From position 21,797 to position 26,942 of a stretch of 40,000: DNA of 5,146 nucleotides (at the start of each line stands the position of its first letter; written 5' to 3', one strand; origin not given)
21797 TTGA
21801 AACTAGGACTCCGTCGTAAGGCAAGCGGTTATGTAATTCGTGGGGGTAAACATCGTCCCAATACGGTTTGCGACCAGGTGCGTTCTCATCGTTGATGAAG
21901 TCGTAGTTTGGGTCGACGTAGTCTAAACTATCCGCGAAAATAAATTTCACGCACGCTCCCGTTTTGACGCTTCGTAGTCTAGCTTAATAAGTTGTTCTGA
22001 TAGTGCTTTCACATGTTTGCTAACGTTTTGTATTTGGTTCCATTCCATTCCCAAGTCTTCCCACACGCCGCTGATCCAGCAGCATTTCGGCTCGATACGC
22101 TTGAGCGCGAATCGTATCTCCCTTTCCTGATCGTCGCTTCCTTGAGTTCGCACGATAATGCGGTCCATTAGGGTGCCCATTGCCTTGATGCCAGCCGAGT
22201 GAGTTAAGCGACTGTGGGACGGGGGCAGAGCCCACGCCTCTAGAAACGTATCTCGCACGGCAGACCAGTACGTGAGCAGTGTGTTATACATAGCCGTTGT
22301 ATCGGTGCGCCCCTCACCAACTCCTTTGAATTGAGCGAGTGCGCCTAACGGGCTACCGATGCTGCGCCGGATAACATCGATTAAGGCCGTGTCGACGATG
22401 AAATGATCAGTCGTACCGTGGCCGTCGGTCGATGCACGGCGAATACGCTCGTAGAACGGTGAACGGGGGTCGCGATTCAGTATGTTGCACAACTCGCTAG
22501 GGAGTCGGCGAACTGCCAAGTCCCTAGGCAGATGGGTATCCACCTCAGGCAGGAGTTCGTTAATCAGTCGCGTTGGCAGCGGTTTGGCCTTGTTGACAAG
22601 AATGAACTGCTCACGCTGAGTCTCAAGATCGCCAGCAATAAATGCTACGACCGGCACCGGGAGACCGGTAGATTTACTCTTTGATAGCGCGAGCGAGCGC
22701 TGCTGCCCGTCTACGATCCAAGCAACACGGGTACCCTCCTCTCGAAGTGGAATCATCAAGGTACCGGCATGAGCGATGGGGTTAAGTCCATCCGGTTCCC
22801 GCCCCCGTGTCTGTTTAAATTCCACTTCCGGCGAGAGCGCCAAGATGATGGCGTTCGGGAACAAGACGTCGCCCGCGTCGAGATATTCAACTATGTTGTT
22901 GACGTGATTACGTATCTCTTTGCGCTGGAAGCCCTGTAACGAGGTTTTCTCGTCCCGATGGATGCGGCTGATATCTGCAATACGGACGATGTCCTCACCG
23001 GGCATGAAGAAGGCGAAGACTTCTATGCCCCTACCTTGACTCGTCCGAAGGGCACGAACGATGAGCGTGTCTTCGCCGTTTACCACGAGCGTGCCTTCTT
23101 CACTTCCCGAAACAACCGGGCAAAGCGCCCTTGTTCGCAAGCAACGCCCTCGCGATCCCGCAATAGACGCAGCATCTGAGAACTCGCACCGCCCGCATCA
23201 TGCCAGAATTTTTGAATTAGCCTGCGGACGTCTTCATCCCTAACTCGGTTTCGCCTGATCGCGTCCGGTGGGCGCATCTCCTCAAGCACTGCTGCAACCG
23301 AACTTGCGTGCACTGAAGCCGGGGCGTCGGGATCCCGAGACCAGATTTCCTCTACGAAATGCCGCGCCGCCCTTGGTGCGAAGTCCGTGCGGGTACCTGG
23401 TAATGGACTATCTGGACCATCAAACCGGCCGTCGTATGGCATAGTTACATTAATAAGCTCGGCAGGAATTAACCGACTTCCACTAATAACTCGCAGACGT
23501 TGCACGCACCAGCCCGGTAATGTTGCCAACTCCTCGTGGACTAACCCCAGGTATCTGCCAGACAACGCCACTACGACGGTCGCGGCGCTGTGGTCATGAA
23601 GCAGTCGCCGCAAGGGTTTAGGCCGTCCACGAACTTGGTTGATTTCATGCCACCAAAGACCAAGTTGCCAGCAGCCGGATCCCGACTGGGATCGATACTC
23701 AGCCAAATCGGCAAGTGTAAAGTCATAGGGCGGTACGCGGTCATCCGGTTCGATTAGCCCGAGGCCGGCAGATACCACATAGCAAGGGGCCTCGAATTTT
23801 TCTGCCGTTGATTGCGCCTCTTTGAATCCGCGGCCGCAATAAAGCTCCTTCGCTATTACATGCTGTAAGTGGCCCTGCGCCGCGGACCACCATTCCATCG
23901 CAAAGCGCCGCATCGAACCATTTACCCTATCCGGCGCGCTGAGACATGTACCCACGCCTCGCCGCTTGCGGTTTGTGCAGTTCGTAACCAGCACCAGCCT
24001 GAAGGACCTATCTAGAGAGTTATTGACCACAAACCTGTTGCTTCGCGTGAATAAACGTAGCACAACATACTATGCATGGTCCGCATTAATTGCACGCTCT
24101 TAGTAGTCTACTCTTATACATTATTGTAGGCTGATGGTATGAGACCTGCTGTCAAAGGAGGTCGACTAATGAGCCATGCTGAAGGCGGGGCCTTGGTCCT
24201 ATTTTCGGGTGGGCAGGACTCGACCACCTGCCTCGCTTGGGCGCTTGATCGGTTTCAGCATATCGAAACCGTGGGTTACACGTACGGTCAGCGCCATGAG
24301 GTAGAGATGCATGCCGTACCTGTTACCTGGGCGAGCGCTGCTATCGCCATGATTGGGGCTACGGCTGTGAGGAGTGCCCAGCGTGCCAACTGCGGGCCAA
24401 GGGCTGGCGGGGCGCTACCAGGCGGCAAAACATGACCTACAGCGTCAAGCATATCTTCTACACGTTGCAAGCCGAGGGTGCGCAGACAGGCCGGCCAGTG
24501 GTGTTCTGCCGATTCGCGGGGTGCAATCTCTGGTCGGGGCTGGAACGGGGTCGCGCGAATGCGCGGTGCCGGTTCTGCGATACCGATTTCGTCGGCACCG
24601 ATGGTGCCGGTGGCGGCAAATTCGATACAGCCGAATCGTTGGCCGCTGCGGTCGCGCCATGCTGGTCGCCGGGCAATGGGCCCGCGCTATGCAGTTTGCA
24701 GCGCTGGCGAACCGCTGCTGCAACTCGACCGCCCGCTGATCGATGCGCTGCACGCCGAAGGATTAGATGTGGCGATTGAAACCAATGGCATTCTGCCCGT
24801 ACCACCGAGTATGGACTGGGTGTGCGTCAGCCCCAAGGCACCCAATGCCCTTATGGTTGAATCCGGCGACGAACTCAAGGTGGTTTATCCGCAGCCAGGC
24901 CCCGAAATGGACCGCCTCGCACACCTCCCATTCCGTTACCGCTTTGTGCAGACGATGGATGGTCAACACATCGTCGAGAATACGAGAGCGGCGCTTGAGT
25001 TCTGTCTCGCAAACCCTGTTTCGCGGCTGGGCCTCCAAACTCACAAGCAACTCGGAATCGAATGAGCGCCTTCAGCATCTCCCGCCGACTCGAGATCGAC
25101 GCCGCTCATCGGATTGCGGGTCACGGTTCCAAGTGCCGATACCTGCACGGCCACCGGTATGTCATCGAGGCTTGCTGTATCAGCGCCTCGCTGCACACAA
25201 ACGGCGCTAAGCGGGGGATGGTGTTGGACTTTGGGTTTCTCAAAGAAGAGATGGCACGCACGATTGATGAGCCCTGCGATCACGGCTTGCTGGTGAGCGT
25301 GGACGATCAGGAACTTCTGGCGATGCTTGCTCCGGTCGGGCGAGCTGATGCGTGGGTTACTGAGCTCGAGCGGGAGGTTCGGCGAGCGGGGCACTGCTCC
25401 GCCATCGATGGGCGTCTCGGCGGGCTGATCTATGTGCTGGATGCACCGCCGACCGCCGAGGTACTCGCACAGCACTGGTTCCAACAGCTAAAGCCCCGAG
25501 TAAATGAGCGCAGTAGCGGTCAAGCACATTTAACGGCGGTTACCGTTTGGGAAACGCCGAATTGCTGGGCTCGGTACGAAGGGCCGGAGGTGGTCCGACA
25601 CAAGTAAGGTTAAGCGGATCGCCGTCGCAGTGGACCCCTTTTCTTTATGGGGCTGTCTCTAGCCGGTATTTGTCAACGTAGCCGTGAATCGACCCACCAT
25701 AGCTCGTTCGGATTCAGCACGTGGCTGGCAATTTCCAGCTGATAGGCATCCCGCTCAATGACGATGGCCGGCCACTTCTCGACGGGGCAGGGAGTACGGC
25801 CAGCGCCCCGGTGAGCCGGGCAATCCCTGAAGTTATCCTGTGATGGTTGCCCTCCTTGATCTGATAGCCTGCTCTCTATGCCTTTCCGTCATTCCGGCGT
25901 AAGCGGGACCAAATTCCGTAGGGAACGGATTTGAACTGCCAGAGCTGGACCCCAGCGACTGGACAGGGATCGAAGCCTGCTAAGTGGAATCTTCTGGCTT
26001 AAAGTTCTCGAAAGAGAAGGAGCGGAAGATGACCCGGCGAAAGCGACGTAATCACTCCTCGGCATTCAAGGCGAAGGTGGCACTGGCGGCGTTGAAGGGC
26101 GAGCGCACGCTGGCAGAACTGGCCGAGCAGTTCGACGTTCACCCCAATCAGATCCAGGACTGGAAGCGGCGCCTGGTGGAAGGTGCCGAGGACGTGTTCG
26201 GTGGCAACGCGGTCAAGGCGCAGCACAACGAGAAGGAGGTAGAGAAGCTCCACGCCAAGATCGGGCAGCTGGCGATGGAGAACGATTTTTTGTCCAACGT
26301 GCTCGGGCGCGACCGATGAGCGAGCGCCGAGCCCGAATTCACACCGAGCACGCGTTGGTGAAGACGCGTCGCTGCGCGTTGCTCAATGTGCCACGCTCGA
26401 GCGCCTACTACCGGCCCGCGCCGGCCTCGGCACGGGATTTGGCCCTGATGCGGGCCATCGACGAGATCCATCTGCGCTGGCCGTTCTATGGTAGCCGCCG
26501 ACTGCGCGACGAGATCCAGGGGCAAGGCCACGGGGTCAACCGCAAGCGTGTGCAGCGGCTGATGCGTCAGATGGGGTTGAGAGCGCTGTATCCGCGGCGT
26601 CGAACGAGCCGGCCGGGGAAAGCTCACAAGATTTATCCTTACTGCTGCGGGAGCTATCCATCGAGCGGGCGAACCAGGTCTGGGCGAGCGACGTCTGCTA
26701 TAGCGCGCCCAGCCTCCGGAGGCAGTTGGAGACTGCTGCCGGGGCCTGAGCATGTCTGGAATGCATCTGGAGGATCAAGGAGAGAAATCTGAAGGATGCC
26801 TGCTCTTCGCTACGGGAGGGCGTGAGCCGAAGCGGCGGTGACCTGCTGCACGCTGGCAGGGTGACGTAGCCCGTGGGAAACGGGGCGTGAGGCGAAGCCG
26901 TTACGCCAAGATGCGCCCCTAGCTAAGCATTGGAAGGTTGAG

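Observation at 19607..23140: Two divergent DGQHR (DpdB-like) paralogues bracket dpdA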

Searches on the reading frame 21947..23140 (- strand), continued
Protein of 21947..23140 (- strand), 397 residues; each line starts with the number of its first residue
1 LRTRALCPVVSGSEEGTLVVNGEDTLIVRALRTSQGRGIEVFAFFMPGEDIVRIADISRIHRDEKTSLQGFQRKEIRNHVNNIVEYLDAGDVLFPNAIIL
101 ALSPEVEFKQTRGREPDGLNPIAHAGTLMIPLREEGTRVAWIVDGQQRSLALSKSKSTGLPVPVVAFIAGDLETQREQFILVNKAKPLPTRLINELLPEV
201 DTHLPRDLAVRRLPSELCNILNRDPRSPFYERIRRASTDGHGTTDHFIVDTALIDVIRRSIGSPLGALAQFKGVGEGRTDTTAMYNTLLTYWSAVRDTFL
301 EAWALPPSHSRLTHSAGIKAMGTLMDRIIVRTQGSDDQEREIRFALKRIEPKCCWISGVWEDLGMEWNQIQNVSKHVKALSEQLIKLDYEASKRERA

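Call 63: search_protein_families(library=pfam, proteins=[L006:6814-7665:+, P0148, P0183, P0207, P0159, P0195, P0121, L009:10023-10496:+], max_evalue=0.01)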
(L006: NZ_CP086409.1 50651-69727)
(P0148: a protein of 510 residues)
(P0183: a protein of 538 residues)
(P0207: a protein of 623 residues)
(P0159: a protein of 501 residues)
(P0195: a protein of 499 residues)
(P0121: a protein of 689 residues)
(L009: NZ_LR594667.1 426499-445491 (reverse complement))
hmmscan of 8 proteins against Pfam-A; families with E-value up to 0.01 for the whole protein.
L006:6814-7665:+ (283 aa): 1 family
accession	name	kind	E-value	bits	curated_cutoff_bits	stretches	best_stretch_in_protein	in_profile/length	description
PF21818.3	DUF6884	-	6.2e-05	23.6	30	1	19-68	14-63/135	Family of unknown function (DUF6884)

P0148 (510 aa): 2 families
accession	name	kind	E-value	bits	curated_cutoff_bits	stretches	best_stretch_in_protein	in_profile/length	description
PF21818.3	DUF6884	-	1.1e-40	139.4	30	1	5-131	1-134/135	Family of unknown function (DUF6884)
PF14072.11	DndB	-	1.9e-25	90.1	29.1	2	143-301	2-158/338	DNA-sulfur modification-associated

P0183 (538 aa): 2 families
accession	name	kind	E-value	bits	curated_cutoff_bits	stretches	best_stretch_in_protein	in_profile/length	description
PF21818.3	DUF6884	-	9.7e-36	123.3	30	1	6-141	1-134/135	Family of unknown function (DUF6884)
PF14072.11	DndB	-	6.2e-18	65.4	29.1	1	163-316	3-158/338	DNA-sulfur modification-associated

P0207 (623 aa): 2 families
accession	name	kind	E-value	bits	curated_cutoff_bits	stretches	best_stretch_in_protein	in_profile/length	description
PF23859.1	DpdA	-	7.5e-76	255.3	27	1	3-263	4-268/291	DeoxyPurine in DNA protein A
PF14072.11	DndB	-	3.4e-26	92.6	29.1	1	277-588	3-307/338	DNA-sulfur modification-associated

P0159 (501 aa): 1 family
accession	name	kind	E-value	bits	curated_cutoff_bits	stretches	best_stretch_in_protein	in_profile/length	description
PF14072.11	DndB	-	3.1e-21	76.2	29.1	1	114-282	1-160/338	DNA-sulfur modification-associated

P0195 (499 aa): 1 family
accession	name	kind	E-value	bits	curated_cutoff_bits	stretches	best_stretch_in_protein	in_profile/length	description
PF14072.11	DndB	-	3.3e-15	56.4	29.1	1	104-258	9-158/338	DNA-sulfur modification-associated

P0121 (689 aa): 2 families
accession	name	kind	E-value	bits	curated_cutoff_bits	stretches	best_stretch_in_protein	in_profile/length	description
PF14072.11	DndB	-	5.4e-16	59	29.1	1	322-482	2-155/338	DNA-sulfur modification-associated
PF21818.3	DUF6884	-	2.9e-05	24.7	30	1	48-104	14-70/135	Family of unknown function (DUF6884)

L009:10023-10496:+ (157 aa): 1 family
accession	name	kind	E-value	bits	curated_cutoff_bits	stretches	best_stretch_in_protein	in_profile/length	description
PF21818.3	DUF6884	-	1.1e-44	152.2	30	1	13-144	2-135/135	Family of unknown function (DUF6884)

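Call 68: find_homologous_proteins(query=window:21947-23086:-, max_evalue=0.00001)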
Query window:21947-23086:- (379 aa): 4093 proteins with E <= 0.00001 among 8000 candidates; the best 120 are listed.
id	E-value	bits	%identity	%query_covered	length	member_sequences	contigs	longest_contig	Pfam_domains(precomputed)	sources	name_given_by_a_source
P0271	2.2e-251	851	100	100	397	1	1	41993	PF14072.12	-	-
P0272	5.6e-192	656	76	100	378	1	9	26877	PF14072.12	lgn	-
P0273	4.7e-191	653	76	100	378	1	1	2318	PF14072.12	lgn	-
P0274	9.7e-188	642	75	100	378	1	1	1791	PF14072.12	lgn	-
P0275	9.4e-174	596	71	98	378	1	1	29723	PF14072.12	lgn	-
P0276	4.0e-171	587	69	100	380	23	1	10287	PF14072.12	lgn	-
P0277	4.5e-170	584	68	100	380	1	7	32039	PF14072.12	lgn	-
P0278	2.9e-168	578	67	100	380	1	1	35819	PF14072.12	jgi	jgi:DGQHR domain-containing protein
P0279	7.3e-168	576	68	99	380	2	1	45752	PF14072.12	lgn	-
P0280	8.3e-165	566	66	99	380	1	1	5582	PF14072.12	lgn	-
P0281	1.9e-162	559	68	99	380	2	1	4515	PF14072.12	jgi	jgi:DGQHR domain-containing protein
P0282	1.3e-160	553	65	98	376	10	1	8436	PF14072.12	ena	-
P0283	3.9e-159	548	66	98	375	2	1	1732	PF14072.12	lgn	-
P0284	1.4e-158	546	67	98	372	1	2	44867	PF14072.12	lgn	-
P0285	2.0e-157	542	65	99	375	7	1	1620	PF14072.12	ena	-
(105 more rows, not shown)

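Call 83: search_protein_families(library=padloc, proteins=[window:21947-23086:-], max_evalue=0.001)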
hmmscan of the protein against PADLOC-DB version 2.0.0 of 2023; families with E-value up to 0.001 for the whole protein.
window:21947-23086:- (379 aa): 2 families
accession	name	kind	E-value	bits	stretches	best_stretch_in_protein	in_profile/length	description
PDLC02811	DpdB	-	1.4e-135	449.9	1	7-375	4-367/370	DpdB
PDLC02812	DpdB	-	2.3e-21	74.2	1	19-343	16-340/400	DpdB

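Call 84: search_solved_structures(query=A3, max_evalue=1)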
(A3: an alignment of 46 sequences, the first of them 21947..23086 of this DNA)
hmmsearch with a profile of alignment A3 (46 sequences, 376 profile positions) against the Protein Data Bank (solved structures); distinct sequences matched with E-value up to 1: 1.
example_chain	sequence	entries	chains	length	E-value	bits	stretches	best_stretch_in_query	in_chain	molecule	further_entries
2jq3_A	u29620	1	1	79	0.062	15.4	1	237-288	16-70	Apolipoprotein C-III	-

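Call 92: predict_structure(alignment_id=A3)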
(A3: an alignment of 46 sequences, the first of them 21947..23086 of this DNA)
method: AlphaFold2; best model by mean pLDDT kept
length: 379 residues; sequences in the alignment: 46
mean_pLDDT: 78.4   pTM: 0.50
mean pLDDT of the five models: 78.4, 78.4, 76.9, 74.6, 74.4
residues with pLDDT >= 90: 122; 70-90: 166; 50-70: 39; < 50: 52
segments of 3 or more residues with pLDDT < 50: 1-4, 42-54, 163-190, 221-226
pLDDT, mean of each block of 10 residues (from residue 1): 65 89 92 82 44 59 85 83 91 81 88 86 84 82 91 71 45 38 36 73 86 68 49 82 86 69 88 96 89 90 94 85 93 94 90 89 94 72
secondary structure, 60 per line:
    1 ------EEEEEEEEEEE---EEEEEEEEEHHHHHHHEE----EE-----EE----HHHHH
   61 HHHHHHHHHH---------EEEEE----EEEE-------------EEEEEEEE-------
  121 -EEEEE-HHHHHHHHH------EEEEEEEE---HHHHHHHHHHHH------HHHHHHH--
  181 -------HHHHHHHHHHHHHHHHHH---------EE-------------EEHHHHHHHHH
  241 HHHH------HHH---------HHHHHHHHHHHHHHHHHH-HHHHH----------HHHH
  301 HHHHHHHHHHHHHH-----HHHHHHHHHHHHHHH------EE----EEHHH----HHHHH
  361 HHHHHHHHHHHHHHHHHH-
elements in order: E7-17 E21-29 H30-36 H56-70 E80-84 E89-92 E106-113 E122-126 H128-136 E143-150 H154-165 H172-178 H188-205 H232-244 H263-280 H282-286 H297-314 H320-334 H356-378

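Call 96: fold_search(model_id=the predicted structure, library=pdb)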
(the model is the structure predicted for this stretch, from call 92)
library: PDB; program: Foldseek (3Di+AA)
matches with E <= 10: 265; with E <= 0.001: 0
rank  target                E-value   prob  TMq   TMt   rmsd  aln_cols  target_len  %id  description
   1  6sdk_A                3.4e-02  0.60  0.18  0.29  16.2       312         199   10  Crystal structure of bacterial ParB dimer bound to CDP (released 2019-10-23)
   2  7bnk_A                4.4e-02  0.51  0.17  0.29  15.9       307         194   12  Crystal structure of ParB from Myxococcus xanthus bound to CDP and Monothiophosphate (released 2021-09-08)
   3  5k5d_C                5.8e-02  0.23  0.17  0.23  13.4       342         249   12  Structure of the C2221 form of Pnob8-like ParB-N domain (released 2016-06-15)
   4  6sdk_B                6.9e-02  0.44  0.17  0.29  15.6       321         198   10  Crystal structure of bacterial ParB dimer bound to CDP (released 2019-10-23)
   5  6sga_FR               9.1e-02  0.09  0.08  0.10  16.8       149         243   11  Body domain of the mt-SSU assemblosome from Trypanosoma brucei (released 2019-09-18)
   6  6ryk_B                9.6e-02  0.69  0.18  0.40  11.5       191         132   12  Crystal structure of the ParB-like protein PadC (released 2020-01-22)
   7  9hny_FR               1.6e-01  0.09  0.08  0.12  14.3       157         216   11  Mitoribosomal small subunit in complex with Mettl15 and Mettl17 (released 2025-03-26)
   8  6oem_C                1.7e-01  0.06  0.12  0.08  28.8       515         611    9  Cryo-EM structure of mouse RAG1/2 PRC complex (DNA0) (released 2020-01-29)
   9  9jpu_C                2.1e-01  0.08  0.15  0.11  23.6       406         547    9  CryoEM structure of mouse RAG SEC-PHD (released 2025-07-23)
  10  6pqy_A                2.3e-01  0.05  0.12  0.10  27.5       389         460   11  Cryo-EM structure of HzTransib/TIR DNA transposon end complex (TEC) (released 2019-10-09)
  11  6oeq_C                2.6e-01  0.04  0.11  0.08  29.0       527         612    8  Cryo-EM structure of mouse RAG1/2 12RSS-PRC/23RSS-NFC complex (DNA1) (released 2020-01-29)
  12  8qa9_A                2.9e-01  0.18  0.15  0.24  14.6       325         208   12  Crystal structure of the RK2 plasmid encoded co-complex of the C-terminally truncated transcriptional repressor protei (released 2024-02-21)
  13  6oep_A                3.4e-01  0.05  0.13  0.09  29.0       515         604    8  Cryo-EM structure of mouse RAG1/2 12RSS-NFC/23RSS-PRC complex (DNA1) (released 2020-01-29)
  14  6ryk_A                3.8e-01  0.51  0.18  0.41   9.6       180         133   12  Crystal structure of the ParB-like protein PadC (released 2020-01-22)
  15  6oen_C                3.8e-01  0.04  0.12  0.09  29.8       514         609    9  Cryo-EM structure of mouse RAG1/2 PRC complex (DNA1) (released 2020-01-29)
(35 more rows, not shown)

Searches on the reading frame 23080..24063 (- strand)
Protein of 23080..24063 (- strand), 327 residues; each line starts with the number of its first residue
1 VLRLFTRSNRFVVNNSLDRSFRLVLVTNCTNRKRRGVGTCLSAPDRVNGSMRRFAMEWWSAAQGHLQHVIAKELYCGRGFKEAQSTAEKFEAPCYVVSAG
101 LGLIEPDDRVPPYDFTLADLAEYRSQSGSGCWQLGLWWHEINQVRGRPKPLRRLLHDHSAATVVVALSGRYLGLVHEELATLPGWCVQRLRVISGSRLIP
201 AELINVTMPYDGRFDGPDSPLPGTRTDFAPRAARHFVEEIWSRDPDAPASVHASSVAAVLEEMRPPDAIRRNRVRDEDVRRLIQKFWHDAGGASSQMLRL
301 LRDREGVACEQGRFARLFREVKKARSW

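Call 4: search_protein_families(library=pfam, proteins=[window:23080-24063:-], max_evalue=0.01)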
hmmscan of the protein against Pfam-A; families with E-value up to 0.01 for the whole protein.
window:23080-24063:- (327 aa): 1 family
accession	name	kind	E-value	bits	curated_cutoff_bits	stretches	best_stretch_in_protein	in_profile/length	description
PF21818.3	DUF6884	-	2.8e-10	40.9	30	1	68-122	14-68/135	Family of unknown function (DUF6884)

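Call 5: search_protein_families(library=ncbifam, proteins=[window:23080-24063:-], max_evalue=0.01)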
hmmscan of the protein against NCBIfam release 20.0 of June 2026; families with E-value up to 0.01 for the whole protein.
window:23080-24063:- (327 aa): 0 families

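Call 83: search_protein_families(library=padloc, proteins=[window:23080-24063:-], max_evalue=0.001)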
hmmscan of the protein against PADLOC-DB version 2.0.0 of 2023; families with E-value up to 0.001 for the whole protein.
window:23080-24063:- (327 aa): 9 families
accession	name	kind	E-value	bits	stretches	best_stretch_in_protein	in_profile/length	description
PDLC02815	DpdC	-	9.4e-84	279.5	1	22-324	6-308/312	DpdC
PDLC02817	DpdC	-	5.5e-34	115.9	1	23-324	4-296/299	DpdC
PDLC02818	DpdC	-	8.1e-29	98.9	1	23-324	4-317/319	DpdC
PDLC02813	DpdC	-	8.6e-12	43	1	24-175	5-150/310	DpdC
PDLC02823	DpdC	-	6.7e-09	33.9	1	135-325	26-219/223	DpdC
PDLC02814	DpdC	-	7e-08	30.6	1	221-319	50-146/151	DpdC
PDLC04712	PDC-M57A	-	2.7e-07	29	1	67-122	16-72/138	-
PDLC02816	DpdC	-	4e-07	27.7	1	69-179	53-161/313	DpdC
PDLC02820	DpdC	-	8.4e-07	27.1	1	24-141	5-131/165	DpdC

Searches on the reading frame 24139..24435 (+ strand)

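Call 7: search_protein_families(library=ncbifam, proteins=[window:24139-24435:+], max_evalue=0.001)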
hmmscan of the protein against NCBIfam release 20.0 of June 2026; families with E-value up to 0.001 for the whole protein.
window:24139-24435:+ (98 aa): 3 families
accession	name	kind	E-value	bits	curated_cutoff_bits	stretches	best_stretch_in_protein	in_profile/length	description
TIGR00364.1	TIGR00364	equivalog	3.5e-14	52.8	150.3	1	18-59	1-42/201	7-cyano-7-deazaguanine synthase QueC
NF008317.0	PRK11106.1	equivalog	4.1e-12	45.9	378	1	18-59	4-45/231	7-cyano-7-deazaguanine synthase QueC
NF011155.0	PRK14561.1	equivalog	0.00025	20.8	207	1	19-57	4-41/195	hypothetical protein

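Call 8: search_protein_families(library=pfam, proteins=[window:24139-24435:+], max_evalue=0.001)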
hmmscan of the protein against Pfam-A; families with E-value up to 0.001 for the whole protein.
window:24139-24435:+ (98 aa): 1 family
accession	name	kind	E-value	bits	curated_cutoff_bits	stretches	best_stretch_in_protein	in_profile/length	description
PF06508.19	QueC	-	4.3e-14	53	22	1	18-62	2-46/210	Queuosine biosynthesis protein QueC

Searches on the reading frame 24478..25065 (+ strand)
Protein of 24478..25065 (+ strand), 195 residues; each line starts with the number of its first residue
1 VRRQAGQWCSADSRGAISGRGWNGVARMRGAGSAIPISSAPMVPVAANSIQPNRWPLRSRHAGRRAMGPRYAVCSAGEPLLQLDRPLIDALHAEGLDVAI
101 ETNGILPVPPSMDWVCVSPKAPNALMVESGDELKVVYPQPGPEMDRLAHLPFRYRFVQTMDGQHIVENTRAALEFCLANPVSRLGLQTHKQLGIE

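Call 7: search_protein_families(library=ncbifam, proteins=[window:24478-25065:+], max_evalue=0.001)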
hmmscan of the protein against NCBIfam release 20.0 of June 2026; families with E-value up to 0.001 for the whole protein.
window:24478-25065:+ (195 aa): 3 families
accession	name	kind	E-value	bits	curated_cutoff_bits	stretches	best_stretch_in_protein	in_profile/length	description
TIGR04508.1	queE_Cx14CxxC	equivalog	8.9e-47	159.6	240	1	68-195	81-208/208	7-carboxy-7-deazaguanine synthase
TIGR04322.1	rSAM_QueE_Ecoli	equivalog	1.8e-06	27.6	200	1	70-121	79-131/215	7-carboxy-7-deazaguanine synthase QueE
TIGR03365.1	Bsubt_queE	equivalog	0.00033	20.2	206.1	1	72-135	76-142/238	7-carboxy-7-deazaguanine synthase QueE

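Call 8: search_protein_families(library=pfam, proteins=[window:24478-25065:+], max_evalue=0.001)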
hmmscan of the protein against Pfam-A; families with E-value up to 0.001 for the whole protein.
window:24478-25065:+ (195 aa): 0 families

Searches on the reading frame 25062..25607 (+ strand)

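Call 7: search_protein_families(library=ncbifam, proteins=[window:25062-25607:+], max_evalue=0.001)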
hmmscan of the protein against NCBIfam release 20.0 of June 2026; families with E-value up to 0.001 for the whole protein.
window:25062-25607:+ (181 aa): 2 families
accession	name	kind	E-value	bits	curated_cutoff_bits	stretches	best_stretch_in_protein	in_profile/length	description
TIGR03367.1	queuosine_QueD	equivalog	2.5e-19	69.5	89.25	1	6-144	2-91/92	6-carboxytetrahydropterin synthase QueD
TIGR00039.1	6PTHBS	subfamily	5e-19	68.8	125.5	1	4-81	2-75/124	6-pyruvoyl tetrahydropterin synthase/6-carboxytetrahydropterin synthase family protein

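Call 8: search_protein_families(library=pfam, proteins=[window:25062-25607:+], max_evalue=0.001)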
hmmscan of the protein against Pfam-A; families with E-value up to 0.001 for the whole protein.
window:25062-25607:+ (181 aa): 1 family
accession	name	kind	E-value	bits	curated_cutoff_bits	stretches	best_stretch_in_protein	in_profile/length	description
PF01242.24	PTPS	-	5.7e-31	107.4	22.4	1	6-174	2-120/121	6-pyruvoyl tetrahydropterin synthase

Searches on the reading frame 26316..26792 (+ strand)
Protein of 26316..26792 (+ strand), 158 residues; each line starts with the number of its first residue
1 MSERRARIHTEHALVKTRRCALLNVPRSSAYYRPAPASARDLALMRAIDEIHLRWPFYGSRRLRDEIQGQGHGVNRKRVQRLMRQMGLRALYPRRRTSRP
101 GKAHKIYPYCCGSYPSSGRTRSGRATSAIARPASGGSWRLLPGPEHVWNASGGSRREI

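Call 49: search_protein_families(library=ncbifam, proteins=[window:26316-26792:+], max_evalue=0.01)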
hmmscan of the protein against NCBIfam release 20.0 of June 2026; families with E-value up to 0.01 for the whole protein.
window:26316-26792:+ (158 aa): 2 families
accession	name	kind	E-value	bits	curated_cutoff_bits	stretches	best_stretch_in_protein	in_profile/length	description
NF033516.0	transpos_IS3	equivalog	2.3e-19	69.9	160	1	12-109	98-204/369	IS3 family transposase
NF033577.2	transpos_IS481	equivalog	0.0054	16.3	224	1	44-99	63-118/284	IS481 family transposase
